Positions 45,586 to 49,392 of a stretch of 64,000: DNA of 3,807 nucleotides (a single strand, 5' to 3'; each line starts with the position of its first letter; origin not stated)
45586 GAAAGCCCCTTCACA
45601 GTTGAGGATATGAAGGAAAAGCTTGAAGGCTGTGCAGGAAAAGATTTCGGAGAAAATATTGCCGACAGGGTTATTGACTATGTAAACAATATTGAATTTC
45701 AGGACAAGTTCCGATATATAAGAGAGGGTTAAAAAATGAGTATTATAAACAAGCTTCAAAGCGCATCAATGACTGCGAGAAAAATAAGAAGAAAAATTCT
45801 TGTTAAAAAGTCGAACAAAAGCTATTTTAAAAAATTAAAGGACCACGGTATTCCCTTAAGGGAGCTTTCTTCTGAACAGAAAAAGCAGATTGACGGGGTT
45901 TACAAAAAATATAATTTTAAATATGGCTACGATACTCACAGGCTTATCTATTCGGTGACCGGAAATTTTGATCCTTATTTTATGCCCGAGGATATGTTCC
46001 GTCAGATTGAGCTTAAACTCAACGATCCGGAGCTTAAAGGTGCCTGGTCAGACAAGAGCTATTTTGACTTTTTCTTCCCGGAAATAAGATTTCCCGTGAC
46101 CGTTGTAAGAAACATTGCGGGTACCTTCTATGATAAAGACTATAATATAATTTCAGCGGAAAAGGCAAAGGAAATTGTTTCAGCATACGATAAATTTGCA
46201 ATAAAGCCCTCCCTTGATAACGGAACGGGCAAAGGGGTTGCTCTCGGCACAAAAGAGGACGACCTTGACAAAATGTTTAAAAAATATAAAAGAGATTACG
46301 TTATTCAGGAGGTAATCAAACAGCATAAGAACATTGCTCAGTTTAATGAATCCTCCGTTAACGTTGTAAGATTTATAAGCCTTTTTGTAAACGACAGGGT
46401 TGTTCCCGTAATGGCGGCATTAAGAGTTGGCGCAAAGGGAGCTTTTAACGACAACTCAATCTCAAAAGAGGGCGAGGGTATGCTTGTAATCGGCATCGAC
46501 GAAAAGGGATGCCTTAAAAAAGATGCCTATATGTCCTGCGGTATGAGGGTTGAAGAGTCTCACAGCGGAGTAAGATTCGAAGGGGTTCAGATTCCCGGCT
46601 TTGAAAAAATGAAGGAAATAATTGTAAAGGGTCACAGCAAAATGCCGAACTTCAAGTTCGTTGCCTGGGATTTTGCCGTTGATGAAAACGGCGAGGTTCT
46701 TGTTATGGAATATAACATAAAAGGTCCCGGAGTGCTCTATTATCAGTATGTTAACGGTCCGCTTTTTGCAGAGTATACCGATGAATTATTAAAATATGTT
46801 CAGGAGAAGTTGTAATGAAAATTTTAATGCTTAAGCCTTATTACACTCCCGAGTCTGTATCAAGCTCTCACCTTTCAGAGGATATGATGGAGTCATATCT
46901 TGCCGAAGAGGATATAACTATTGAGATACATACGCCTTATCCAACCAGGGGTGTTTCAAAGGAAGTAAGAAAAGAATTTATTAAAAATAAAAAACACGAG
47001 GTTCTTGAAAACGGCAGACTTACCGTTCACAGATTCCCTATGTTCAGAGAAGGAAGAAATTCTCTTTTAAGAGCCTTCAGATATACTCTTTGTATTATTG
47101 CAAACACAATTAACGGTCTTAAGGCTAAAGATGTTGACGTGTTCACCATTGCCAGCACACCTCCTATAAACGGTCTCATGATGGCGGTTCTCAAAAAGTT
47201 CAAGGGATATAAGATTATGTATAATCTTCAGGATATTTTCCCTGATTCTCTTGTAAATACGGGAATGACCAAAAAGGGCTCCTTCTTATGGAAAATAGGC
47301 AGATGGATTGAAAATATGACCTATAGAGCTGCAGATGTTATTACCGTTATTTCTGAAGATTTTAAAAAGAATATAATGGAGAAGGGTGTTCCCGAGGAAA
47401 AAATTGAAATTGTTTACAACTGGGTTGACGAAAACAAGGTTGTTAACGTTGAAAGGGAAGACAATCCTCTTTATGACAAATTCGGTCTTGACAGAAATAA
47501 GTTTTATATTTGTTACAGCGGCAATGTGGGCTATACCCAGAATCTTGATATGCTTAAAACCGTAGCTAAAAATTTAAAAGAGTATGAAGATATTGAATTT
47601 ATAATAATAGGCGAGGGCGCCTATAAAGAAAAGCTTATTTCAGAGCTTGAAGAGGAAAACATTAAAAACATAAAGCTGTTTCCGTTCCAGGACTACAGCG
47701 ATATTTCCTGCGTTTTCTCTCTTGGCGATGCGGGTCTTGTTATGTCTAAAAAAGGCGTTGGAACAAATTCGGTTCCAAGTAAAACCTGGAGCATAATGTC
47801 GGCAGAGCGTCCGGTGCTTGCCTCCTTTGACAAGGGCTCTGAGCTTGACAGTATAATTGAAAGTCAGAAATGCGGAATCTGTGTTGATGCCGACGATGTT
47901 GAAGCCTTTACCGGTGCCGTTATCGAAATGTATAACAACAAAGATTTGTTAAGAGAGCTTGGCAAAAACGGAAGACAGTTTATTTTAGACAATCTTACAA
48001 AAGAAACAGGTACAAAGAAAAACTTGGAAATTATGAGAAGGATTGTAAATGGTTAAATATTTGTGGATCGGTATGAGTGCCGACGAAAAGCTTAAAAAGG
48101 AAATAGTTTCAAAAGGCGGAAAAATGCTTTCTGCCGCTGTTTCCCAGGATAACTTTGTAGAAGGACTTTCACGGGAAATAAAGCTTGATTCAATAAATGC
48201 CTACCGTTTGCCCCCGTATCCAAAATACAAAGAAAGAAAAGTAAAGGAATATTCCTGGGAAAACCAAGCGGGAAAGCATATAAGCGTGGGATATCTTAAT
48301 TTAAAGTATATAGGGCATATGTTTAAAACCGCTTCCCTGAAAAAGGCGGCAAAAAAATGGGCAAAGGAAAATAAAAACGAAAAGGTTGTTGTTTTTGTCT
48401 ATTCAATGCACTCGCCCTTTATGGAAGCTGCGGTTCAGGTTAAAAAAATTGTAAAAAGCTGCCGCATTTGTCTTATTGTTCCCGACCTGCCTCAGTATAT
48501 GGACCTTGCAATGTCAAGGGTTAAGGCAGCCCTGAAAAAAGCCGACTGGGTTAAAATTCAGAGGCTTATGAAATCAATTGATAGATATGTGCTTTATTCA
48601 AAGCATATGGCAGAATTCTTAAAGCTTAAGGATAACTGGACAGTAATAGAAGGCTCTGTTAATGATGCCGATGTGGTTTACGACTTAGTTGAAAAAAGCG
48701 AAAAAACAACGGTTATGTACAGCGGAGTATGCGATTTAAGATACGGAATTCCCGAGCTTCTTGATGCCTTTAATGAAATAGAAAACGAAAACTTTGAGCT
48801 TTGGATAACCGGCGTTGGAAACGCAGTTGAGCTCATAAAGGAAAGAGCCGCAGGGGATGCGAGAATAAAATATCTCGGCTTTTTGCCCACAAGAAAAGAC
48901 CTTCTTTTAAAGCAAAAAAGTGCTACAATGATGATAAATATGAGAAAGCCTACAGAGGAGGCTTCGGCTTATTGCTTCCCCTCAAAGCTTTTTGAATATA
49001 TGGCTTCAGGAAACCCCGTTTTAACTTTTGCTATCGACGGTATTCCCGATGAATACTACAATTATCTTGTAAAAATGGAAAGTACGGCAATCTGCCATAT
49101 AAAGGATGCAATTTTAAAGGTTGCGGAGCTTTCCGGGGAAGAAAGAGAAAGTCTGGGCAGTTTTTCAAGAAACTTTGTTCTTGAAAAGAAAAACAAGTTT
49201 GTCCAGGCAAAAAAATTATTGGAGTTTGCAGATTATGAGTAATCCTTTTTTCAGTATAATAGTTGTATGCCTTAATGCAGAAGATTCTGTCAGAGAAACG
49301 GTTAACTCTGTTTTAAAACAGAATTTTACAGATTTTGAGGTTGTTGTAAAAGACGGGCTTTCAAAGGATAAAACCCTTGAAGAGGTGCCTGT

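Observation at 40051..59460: Glycan locus with three ATP-grasp ligases and an MmgE/PrpD enzyme: predicted amide-linked, non-acetyl decoration of a 4-amino sugar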

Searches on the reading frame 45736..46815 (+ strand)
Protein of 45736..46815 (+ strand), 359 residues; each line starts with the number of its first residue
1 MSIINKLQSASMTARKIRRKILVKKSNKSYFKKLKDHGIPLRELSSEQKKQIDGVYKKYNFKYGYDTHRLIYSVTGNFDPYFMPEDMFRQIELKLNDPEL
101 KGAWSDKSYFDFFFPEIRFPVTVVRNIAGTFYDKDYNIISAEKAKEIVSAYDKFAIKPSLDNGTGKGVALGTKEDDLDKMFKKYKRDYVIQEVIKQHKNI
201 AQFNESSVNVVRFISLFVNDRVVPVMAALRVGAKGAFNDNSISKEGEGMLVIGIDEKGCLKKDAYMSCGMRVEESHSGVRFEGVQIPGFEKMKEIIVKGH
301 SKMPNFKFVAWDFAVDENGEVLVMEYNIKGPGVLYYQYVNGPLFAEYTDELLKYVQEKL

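Call 3: search_protein_families(library=pfam, proteins=[window:45736-46815:+], max_evalue=0.01)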
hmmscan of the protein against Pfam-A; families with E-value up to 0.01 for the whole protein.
window:45736-46815:+ (359 aa): 1 family
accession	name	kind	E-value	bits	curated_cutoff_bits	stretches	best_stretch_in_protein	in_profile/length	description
PF14397.11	ATPgrasp_ST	-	3e-28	99.2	31.4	1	129-342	41-267/278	Sugar-transfer associated ATP-grasp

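Call 7: search_protein_families(library=ncbifam, proteins=[window:45736-46815:+], max_evalue=0.001)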
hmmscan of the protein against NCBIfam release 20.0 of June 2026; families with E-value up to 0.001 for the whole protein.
window:45736-46815:+ (359 aa): 1 family
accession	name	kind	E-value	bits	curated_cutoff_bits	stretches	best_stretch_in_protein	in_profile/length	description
TIGR02291.1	rimK_rel_E_lig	hypoth_equivalog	3.5e-05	23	314.2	0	189-332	137-271/317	alpha-L-glutamate ligase-like protein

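Call 18: search_solved_structures(query=window:45736-46815:+, max_evalue=1)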
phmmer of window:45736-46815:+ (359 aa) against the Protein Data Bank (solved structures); distinct sequences matched with E-value up to 1: 0.

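Call 37: find_homologous_proteins(query=window:45736-46815:+, max_evalue=0.00001)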
Query window:45736-46815:+ (359 aa): 87 proteins with E <= 0.00001 among 2866 candidates.
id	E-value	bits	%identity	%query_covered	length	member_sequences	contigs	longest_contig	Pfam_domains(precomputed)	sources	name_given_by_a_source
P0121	4.2e-237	804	100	100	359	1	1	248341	PF14397.12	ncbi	-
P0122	3.7e-201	686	85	99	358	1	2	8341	PF14397.12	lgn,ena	-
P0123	8.4e-174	596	71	99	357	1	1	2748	PF14397.12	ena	-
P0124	3.2e-123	429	58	94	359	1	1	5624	PF14397.12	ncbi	-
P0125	9.8e-123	428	56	95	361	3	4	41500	PF14397.12,PF14398.12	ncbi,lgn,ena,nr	ncbi:MAG: hypothetical protein IJB65_02385 [Clostridia bacterium]|nr:hypothetical protein [Clostridi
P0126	1.4e-120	421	54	95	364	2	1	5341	PF14397.12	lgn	-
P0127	1.1e-118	414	57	95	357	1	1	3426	PF14397.12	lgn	-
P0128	5.0e-118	412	53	94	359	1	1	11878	PF14397.12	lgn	-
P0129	5.6e-118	412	55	94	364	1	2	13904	PF14397.12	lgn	-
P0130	8.7e-118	411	52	99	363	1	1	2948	PF14397.12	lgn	-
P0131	6.6e-117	409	53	95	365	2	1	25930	PF14397.12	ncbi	-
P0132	2.0e-116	407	52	95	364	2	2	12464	PF14397.12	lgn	-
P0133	2.2e-116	407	53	96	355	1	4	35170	PF14397.12,PF14398.12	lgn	-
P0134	6.2e-116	405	54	94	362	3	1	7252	PF14397.12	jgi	-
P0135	6.9e-116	405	53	99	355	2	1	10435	PF14397.12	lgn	-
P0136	8.6e-116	405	53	95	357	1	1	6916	PF14397.12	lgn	-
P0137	2.3e-115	404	53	95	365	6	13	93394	PF14397.12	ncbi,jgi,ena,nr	ncbi:MAG: hypothetical protein E7398_01675 [Ruminococcaceae bacterium]|nr:hypothetical protein [Osci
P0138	1.6e-114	401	53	100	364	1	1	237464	PF14397.12,PF14398.12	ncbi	-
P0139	7.5e-114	399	52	95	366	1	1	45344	PF14397.12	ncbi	-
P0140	1.3e-113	398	53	95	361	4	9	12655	PF14397.12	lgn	-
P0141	1.4e-113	398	51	97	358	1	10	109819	PF14397.12,PF14398.12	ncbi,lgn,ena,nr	ncbi:MAG: hypothetical protein J6A69_11980 [Clostridia bacterium]|nr:hypothetical protein [Clostridi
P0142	6.5e-113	395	52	95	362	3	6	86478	PF14397.12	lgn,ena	-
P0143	7.2e-113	395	50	95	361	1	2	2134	PF14397.12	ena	-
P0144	1.3e-112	394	49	96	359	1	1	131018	PF14397.12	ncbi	-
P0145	1.3e-112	394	53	95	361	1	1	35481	PF14397.12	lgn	-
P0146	1.1e-111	391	51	99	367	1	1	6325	PF14397.12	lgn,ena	-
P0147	4.6e-111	389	51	96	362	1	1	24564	PF14397.12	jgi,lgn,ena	-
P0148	7.7e-111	389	53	92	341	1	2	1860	PF14397.12,PF14398.12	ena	-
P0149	8.3e-111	389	50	96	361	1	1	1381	PF14397.12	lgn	-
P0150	3.1e-110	387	51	93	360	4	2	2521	PF14397.12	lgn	-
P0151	4.5e-110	386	52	100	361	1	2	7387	PF14397.12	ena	-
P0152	3.7e-109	383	49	100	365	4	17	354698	PF14397.12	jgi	-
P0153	7.2e-109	382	51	96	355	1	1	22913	PF14397.12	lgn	-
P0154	2.0e-108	381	50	89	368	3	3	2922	PF14397.12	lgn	-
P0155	4.3e-108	380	52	94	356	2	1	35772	PF14397.12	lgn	-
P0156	1.6e-107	378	49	99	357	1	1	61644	PF14397.12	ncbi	-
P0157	1.8e-105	371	54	82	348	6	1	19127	PF14397.12,PF14398.12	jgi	jgi:hypothetical protein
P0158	1.9e-105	371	49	96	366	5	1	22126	PF14397.12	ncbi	-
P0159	2.3e-105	371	50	95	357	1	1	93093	PF14397.12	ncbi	-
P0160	3.6e-105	370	52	92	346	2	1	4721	PF14397.12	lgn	-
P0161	6.5e-105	369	47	99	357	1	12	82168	PF14397.12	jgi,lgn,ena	-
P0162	8.9e-105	369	49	95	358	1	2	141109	PF14397.12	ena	-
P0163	1.2e-104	368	49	96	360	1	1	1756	PF14397.12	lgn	-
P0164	5.0e-104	366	48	93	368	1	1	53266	PF14397.12,PF14398.12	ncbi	-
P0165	8.6e-103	362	48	96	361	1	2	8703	PF14397.12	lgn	-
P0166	1.1e-102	362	48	97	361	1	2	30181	PF14397.12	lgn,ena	-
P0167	2.5e-102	361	48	99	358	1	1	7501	PF14397.12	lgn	-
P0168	5.3e-102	360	48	94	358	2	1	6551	PF14397.12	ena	-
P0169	6.2e-102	359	47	93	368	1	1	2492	PF14397.12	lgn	-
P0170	9.3e-102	359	47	94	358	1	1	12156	PF14397.12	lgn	-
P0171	2.1e-99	351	54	80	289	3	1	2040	PF14397.12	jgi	-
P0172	8.7e-98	346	45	95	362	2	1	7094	PF14397.12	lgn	-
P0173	9.0e-98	346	46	94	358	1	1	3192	PF14397.12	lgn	-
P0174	3.0e-97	344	46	95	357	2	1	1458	PF14397.12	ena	-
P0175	9.0e-97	342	48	92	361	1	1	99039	PF14397.12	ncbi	-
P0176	1.1e-96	342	46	99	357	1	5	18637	PF14397.12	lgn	-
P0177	1.4e-95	338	47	94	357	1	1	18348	PF14397.12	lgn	-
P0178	4.1e-95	337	48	94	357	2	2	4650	PF14397.12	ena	-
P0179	1.1e-94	336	46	92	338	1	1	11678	PF14397.12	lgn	-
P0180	2.4e-94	334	44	94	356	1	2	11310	PF14397.12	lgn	-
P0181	3.0e-94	334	45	98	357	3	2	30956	PF14397.12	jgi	-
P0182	1.5e-93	332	45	94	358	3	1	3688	PF14397.12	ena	-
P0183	2.5e-93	331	44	98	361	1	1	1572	PF14397.12,PF14398.12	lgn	-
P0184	2.7e-92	328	46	94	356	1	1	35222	PF14397.12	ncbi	-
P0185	1.4e-91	325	45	95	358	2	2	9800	PF14397.12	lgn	-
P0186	3.3e-91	324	45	95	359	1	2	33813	PF14397.12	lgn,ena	-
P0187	6.1e-90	320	46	94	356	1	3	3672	PF14397.12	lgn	-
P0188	9.5e-90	319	46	94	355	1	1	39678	PF14397.12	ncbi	-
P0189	3.0e-89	318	44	94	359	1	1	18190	PF14397.12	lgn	-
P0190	2.3e-88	315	44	93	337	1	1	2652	PF14397.12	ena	-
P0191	3.3e-88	314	43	94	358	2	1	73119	PF14397.12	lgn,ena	-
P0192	1.9e-87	312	42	98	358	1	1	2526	PF14397.12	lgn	-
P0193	3.2e-87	311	43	94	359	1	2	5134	PF14397.12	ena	-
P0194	3.2e-83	298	55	67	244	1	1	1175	PF14397.12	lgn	-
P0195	4.7e-83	297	43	89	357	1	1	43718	PF14397.12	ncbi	-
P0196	3.0e-82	295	44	90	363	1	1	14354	PF14397.12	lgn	-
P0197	3.5e-74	268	42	90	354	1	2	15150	PF14397.12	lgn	-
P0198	3.8e-64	235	50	62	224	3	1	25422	PF14397.12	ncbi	-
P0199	2.6e-61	226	34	94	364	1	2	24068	PF14397.12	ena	-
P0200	1.5e-59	220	36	99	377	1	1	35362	PF14397.12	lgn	-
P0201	4.1e-52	196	35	91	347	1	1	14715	PF14397.12,PF14398.12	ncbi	-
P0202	4.6e-49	185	34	99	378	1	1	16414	PF14397.12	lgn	-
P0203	6.2e-48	182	32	96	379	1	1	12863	PF14397.12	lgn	-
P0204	1.7e-45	174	33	96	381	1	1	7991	PF14397.12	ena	-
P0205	1.9e-38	151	33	87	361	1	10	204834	PF14397.12,PF14398.12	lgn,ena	-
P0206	3.2e-38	150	31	87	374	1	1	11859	PF14397.12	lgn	-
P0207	3.4e-31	127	28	88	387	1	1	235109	PF14397.12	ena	-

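Call 38: find_encoding_contigs(protein=P0137, flank=9000, max_places=1)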
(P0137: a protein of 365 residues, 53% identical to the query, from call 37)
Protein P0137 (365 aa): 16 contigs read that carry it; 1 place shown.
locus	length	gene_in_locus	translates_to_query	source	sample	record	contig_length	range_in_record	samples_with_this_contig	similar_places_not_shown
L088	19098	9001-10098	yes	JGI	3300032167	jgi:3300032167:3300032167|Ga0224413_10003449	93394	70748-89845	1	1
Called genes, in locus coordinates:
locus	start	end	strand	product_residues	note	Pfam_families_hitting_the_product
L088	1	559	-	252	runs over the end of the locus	PF17774:YlmH_RBD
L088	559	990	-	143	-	PF04472:SepF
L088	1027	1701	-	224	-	PF01168:Ala_racemase_N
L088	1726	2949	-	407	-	PF26018:BSH_RND_rel, PF26012:HH_RND_rel, PF26011:Beta-barrel_RND_rel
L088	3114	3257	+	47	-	-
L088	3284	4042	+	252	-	PF02511:Thy1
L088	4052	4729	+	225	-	PF02223:Thymidylate_kin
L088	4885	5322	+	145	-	PF00572:Ribosomal_L13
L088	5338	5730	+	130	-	PF00380:Ribosomal_S9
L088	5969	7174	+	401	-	PF00155:Aminotran_1_2 (weak), PF01041:DegT_DnrJ_EryC1, PF01053:Cys_Met_Meta_PP (weak)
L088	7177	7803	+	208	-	PF02397:Bac_transf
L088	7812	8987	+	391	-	PF01071:GARS_A (weak), PF02655:ATP-grasp_3, PF02786:CPSase_L_D2, PF02222:ATP-grasp, PF07478:Dala_Dala_lig_C, PF13535:ATP-grasp_4, PF15632:ATPgrasp_Ter, PF18603:LAL_C2, +1 more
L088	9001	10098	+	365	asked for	PF14397:ATPgrasp_ST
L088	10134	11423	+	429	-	PF02786:CPSase_L_D2 (weak), PF07478:Dala_Dala_lig_C, PF13535:ATP-grasp_4 (weak), PF18603:LAL_C2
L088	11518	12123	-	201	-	PF02589:LUD_dom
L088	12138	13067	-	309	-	PF00291:PALP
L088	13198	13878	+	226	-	PF00702:Hydrolase, PF12710:HAD, PF13419:HAD_2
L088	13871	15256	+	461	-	PF01938:TRAM (weak), PF05958:tRNA_U5-meth_tr, PF02475:TRM5-TYW2_MTfase (weak), PF03602:Cons_hypoth95, PF05175:MTS (weak), PF06325:PrmA (weak), PF09445:Methyltransf_15, PF13847:Methyltransf_31, +1 more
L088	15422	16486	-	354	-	PF14397:ATPgrasp_ST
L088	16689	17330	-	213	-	PF00702:Hydrolase, PF08282:Hydrolase_3 (faint), PF12710:HAD (weak), PF13419:HAD_2, PF13242:Hydrolase_like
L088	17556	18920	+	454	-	PF00860:Xan_ur_permease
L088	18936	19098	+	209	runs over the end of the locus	PF14681:UPRTase, PF24390:PRTase-CE (weak), PF00156:Pribosyltran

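Call 39: find_encoding_contigs(protein=P0141, flank=9000, max_places=1)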
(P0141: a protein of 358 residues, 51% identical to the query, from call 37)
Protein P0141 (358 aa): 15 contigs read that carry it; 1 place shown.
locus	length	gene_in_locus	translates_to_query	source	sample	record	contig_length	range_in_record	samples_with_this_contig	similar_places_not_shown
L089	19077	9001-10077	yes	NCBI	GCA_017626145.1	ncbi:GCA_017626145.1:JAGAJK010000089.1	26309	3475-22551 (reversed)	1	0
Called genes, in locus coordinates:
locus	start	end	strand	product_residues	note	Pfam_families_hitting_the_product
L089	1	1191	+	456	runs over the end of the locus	PF13353:Fer4_12, PF04055:Radical_SAM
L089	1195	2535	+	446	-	PF01276:OKR_DC_1, PF01053:Cys_Met_Meta_PP (weak)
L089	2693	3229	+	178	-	-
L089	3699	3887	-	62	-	PF00830:Ribosomal_L28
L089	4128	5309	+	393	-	PF02655:ATP-grasp_3, PF02786:CPSase_L_D2 (weak), PF07478:Dala_Dala_lig_C, PF13535:ATP-grasp_4, PF18603:LAL_C2 (weak)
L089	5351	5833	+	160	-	PF00583:Acetyltransf_1, PF13673:Acetyltransf_10 (weak), PF13508:Acetyltransf_7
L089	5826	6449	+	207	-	PF02397:Bac_transf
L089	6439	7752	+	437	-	PF00501:AMP-binding (faint), PF27533:CapK_C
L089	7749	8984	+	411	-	PF13439:Glyco_transf_4, PF13579:Glyco_trans_4_4 (weak), PF00534:Glycos_transf_1, PF13692:Glyco_trans_1_4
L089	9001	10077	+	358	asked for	PF14397:ATPgrasp_ST, PF14398:ATPgrasp_YheCD (faint)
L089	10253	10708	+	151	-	PF02664:LuxS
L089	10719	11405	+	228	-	PF01048:PNP_UDP_1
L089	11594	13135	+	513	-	PF07833:Cu_amine_oxidN1 (weak)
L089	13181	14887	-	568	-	PF00933:Glyco_hydro_3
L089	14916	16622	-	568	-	PF00933:Glyco_hydro_3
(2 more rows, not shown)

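Call 40: find_encoding_contigs(protein=P0152, flank=9000, max_places=1)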
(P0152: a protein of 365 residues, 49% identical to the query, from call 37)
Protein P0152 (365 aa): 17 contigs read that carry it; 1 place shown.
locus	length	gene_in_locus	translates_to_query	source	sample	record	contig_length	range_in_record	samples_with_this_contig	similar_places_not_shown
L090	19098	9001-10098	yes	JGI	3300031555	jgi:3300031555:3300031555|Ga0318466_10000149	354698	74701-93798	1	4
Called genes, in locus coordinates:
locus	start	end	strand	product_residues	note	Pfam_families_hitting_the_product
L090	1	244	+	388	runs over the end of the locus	PF13439:Glyco_transf_4 (weak), PF00534:Glycos_transf_1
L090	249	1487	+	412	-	PF02737:3HCDH_N (weak), PF03721:UDPG_MGDP_dh_N, PF00984:UDPG_MGDP_dh, PF03720:UDPG_MGDP_dh_C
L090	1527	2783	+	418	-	PF01943:Polysacc_synt, PF13440:Polysacc_synt_3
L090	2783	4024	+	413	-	-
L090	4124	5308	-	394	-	PF02350:Epimerase_2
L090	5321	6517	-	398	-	PF01370:Epimerase, PF04321:RmlD_sub_bind (faint), PF14667:Polysacc_synt_C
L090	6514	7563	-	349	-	PF04321:RmlD_sub_bind (weak), PF05368:NmrA, PF01073:3Beta_HSD, PF01370:Epimerase, PF02719:Polysacc_synt_2, PF13460:NAD_binding_10, PF16363:GDP_Man_Dehyd, PF08485:Polysacc_syn_2C, +1 more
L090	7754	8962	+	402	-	-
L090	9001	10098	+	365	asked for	PF14397:ATPgrasp_ST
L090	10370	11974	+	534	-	PF01293:PEPCK_ATP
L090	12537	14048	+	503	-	PF00404:Dockerin_1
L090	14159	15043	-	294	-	PF13349:DUF4097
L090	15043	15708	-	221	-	PF22564:HAAS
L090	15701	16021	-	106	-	PF03551:PadR, PF13601:HTH_34 (weak)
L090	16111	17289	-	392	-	-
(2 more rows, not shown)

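Call 86: predict_structure(alignment_id=A3)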
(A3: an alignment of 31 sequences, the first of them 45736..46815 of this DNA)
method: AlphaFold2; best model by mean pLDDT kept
length: 359 residues; sequences in the alignment: 31
mean_pLDDT: 93.1   pTM: 0.90
mean pLDDT of the five models: 93.1, 92.9, 92.7, 92.0, 91.8
residues with pLDDT >= 90: 291; 70-90: 62; 50-70: 6; < 50: 0
segments of 3 or more residues with pLDDT < 50: none
pLDDT, mean of each block of 10 residues (from residue 1): 84 88 92 95 98 96 95 97 94 90 92 95 97 98 97 94 71 95 93 95 91 95 96 88 81 97 94 94 98 98 95 97 93 91 94 91
secondary structure, 60 per line:
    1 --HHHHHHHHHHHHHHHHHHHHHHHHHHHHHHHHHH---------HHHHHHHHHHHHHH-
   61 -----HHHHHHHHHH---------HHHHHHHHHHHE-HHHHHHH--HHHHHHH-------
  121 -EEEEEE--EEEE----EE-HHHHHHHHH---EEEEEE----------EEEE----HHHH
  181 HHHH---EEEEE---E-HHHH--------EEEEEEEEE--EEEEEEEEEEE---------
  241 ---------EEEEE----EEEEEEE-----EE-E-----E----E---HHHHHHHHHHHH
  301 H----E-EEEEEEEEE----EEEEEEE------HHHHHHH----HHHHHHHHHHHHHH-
elements in order: H3-36 H46-59 H66-75 H85-95 H98-104 H107-113 E122-127 E130-133 H141-149 E153-158 E169-172 H177-184 E188-192 H198-201 E210-218 E221-231 E250-254 E259-265 H289-301 E308-316 E321-327 H334-340 H345-358

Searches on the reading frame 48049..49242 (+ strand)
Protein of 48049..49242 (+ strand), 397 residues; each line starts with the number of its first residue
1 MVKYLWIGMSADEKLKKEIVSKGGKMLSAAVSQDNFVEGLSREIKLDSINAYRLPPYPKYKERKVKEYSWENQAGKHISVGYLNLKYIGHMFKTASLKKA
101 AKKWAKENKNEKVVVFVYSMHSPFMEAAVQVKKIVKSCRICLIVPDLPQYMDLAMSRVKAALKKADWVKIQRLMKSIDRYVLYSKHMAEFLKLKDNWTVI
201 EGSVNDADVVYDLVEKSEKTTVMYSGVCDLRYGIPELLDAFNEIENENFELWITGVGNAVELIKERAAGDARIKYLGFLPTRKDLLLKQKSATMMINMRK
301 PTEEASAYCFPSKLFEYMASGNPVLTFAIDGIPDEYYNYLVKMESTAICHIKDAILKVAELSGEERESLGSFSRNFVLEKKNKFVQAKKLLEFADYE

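Call 3: search_protein_families(library=pfam, proteins=[window:48049-49242:+], max_evalue=0.01)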
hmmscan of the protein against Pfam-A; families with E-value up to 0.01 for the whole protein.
window:48049-49242:+ (397 aa): 3 families
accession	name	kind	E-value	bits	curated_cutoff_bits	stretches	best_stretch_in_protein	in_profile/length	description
PF13692.12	Glyco_trans_1_4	-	4.6e-10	40.3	27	1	222-344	4-127/142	Glycosyl transferases group 1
PF00534.26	Glycos_transf_1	-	1.7e-09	37.8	26.4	1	215-374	11-170/172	Glycosyl transferases group 1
PF13524.12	Glyco_trans_1_2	-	0.0076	16.6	25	0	256-336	22-89/144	Glycosyl transferase-like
